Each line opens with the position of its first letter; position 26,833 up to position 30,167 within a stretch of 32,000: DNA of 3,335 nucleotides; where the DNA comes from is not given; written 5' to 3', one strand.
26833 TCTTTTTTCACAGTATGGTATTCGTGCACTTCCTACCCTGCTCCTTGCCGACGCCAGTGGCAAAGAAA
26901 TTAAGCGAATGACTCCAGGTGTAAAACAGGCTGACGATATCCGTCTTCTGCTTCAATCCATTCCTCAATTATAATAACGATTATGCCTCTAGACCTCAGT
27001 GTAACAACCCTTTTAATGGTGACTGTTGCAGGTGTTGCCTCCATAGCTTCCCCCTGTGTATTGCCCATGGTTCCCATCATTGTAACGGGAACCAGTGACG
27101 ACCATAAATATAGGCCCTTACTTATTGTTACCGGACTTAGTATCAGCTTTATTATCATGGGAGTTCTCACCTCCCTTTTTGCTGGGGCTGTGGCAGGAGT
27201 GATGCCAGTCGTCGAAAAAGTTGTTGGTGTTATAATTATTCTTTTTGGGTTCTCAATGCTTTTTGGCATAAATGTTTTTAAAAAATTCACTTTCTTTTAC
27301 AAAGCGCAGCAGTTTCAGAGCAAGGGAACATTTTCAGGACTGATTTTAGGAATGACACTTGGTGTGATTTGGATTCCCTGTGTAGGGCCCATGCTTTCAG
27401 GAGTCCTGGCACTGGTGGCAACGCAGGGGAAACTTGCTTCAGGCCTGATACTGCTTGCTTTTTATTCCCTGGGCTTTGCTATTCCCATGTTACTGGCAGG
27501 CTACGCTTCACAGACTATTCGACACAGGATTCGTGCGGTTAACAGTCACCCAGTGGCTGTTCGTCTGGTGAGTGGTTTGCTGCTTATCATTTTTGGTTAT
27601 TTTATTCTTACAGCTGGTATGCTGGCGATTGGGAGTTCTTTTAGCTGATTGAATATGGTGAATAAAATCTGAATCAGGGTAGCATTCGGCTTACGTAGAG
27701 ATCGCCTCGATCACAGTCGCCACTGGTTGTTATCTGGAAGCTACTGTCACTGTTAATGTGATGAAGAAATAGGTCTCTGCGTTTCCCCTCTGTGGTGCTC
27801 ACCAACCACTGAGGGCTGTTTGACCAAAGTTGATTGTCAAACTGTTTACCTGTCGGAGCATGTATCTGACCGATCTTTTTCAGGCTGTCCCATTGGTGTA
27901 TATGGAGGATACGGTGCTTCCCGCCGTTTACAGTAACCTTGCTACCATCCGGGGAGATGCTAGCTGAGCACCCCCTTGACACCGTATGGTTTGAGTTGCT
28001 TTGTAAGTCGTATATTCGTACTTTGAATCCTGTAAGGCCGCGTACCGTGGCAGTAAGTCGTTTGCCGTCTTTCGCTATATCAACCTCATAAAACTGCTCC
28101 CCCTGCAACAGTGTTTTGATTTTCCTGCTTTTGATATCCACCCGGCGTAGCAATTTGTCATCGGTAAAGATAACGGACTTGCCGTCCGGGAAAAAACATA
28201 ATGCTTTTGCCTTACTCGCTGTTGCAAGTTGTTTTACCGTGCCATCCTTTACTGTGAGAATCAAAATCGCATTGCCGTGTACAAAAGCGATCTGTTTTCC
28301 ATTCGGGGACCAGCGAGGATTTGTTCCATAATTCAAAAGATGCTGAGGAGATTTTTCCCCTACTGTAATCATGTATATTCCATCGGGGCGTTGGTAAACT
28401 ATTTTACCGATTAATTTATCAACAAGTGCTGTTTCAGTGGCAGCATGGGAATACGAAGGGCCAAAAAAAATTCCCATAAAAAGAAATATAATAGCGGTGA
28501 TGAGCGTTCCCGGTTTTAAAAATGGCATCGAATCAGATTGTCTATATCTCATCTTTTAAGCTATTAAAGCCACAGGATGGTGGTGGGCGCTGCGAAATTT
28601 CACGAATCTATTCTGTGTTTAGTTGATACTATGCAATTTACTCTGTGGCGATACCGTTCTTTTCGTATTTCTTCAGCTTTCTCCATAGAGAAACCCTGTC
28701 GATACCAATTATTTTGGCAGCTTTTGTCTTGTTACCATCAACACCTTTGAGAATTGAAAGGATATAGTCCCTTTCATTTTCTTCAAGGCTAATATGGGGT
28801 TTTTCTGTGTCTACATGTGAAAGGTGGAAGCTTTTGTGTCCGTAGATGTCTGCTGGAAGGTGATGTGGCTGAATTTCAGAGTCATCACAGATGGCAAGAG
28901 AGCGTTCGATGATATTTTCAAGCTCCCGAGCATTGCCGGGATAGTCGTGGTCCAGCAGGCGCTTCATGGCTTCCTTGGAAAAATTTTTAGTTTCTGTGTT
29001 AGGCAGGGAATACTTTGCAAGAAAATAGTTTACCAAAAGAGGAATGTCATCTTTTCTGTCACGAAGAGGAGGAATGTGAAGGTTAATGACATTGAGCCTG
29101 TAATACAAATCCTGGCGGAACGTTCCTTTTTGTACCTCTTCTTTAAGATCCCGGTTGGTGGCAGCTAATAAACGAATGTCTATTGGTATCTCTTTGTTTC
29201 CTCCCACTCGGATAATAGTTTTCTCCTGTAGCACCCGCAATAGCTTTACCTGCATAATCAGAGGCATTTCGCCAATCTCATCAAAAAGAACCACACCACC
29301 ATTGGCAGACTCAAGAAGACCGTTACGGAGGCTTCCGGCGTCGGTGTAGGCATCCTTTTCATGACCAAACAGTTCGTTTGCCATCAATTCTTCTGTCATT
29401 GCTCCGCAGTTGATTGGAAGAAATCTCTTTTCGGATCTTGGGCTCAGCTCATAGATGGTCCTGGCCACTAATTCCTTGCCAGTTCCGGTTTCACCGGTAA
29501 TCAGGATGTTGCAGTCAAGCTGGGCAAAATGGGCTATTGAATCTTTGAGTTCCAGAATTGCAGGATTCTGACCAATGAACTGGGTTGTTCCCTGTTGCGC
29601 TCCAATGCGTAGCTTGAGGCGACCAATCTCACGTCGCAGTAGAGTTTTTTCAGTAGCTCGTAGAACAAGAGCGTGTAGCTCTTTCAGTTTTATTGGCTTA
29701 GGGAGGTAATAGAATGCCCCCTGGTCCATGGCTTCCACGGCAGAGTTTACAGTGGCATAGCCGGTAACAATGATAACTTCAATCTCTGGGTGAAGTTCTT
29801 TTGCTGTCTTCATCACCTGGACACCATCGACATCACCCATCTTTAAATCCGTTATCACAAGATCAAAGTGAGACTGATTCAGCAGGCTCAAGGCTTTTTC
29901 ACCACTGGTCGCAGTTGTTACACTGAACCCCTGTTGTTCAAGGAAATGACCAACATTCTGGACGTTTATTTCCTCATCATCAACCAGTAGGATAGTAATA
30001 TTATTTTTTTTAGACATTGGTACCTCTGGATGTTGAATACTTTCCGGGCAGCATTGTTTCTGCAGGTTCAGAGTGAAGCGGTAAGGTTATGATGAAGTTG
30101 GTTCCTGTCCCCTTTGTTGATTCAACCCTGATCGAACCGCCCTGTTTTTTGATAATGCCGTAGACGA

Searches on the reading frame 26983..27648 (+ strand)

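Call 44: search_protein_families(library=pfam, proteins=[window:26983-27648:+])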
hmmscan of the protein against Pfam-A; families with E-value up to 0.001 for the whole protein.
window:26983-27648:+ (221 aa): 2 families
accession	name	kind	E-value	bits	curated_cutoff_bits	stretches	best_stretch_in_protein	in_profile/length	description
PF02683.22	DsbD_TM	-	7.3e-15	55.3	27.1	1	8-183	3-192/219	Cytochrome C biogenesis protein transmembrane domain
PF13386.12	DsbD_2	-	3.4e-10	40.6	24.9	1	40-206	30-198/199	Cytochrome C biogenesis protein transmembrane region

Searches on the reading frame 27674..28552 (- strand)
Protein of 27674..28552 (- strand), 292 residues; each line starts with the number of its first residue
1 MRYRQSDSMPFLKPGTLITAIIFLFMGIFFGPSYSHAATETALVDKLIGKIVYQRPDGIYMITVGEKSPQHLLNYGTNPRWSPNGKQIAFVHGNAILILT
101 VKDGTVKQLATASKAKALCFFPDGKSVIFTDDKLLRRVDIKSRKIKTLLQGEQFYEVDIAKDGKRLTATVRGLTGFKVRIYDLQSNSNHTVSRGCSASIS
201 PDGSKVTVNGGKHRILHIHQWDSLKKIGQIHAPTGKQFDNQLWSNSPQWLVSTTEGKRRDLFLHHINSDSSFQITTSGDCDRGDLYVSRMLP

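Call 44: search_protein_families(library=pfam, proteins=[window:27674-28552:-])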
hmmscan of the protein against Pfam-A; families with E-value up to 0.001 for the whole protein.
window:27674-28552:- (292 aa): 4 families
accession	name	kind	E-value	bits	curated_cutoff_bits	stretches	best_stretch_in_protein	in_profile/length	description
PF07676.18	PD40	-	3.9e-08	33.5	20.9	0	76-91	11-26/38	WD40-like Beta Propeller Repeat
PF25174.1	Beta-prop_THOC3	-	4e-05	23.2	305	0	105-170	81-148/272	THOC3 beta-propeller domain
PF00930.27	DPPIV_N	-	7.5e-05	22.1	22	0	69-114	35-83/354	Dipeptidyl peptidase IV (DPP IV) N-terminal region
PF24807.1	WD40_CDC20-Fz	-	0.00061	19.6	200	0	80-227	16-170/292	CDC20/Fizzy WD40 domain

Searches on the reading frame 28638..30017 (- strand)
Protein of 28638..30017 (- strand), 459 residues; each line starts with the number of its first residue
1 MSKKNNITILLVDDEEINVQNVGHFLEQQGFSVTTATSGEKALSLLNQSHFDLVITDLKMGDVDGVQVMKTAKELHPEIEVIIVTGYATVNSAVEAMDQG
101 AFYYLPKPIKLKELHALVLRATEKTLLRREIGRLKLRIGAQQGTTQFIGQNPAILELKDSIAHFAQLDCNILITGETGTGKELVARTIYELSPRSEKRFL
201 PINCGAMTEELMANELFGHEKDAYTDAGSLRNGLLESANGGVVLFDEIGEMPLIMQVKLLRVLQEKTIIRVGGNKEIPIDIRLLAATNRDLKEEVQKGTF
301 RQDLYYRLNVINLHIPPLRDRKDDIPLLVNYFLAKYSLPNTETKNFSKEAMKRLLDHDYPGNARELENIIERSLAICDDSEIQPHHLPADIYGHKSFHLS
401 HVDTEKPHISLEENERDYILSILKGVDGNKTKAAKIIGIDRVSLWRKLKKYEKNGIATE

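Call 44: search_protein_families(library=pfam, proteins=[window:28638-30017:-])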
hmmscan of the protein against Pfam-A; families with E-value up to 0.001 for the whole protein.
window:28638-30017:- (459 aa): 9 families
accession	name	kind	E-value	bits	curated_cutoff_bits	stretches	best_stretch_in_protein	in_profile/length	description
PF00158.32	Sigma54_activat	-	5.2e-65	218.7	20.2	1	148-313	2-167/168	Sigma-54 interaction domain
PF00072.30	Response_reg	-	1e-29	103.4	30.2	1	9-118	1-110/111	Response regulator receiver domain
PF25601.1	AAA_lid_14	-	8.1e-24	83.7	27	1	319-395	1-78/87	AAA+ ATPase lid domain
PF14532.12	Sigma54_activ_2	-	1.6e-18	67.7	25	1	148-318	1-138/138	Sigma-54 interaction domain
PF02954.25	HTH_8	-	8e-12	45.1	22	1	410-451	1-42/42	Bacterial regulatory protein, Fis family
PF07728.20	AAA_5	-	5.1e-07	30.2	22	1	170-290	1-124/139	AAA domain (dynein-related subfamily)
PF07724.20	AAA_2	-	2.4e-06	28.1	27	1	170-277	5-112/166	AAA domain (Cdc48 subfamily)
PF00493.29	MCM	-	2.6e-05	23.9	23.3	1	167-288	56-172/224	MCM P-loop domain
PF23198.2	PDE8A_N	-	0.00041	20.7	29.6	1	5-85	8-90/147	PDE8A-like, N-terminal domain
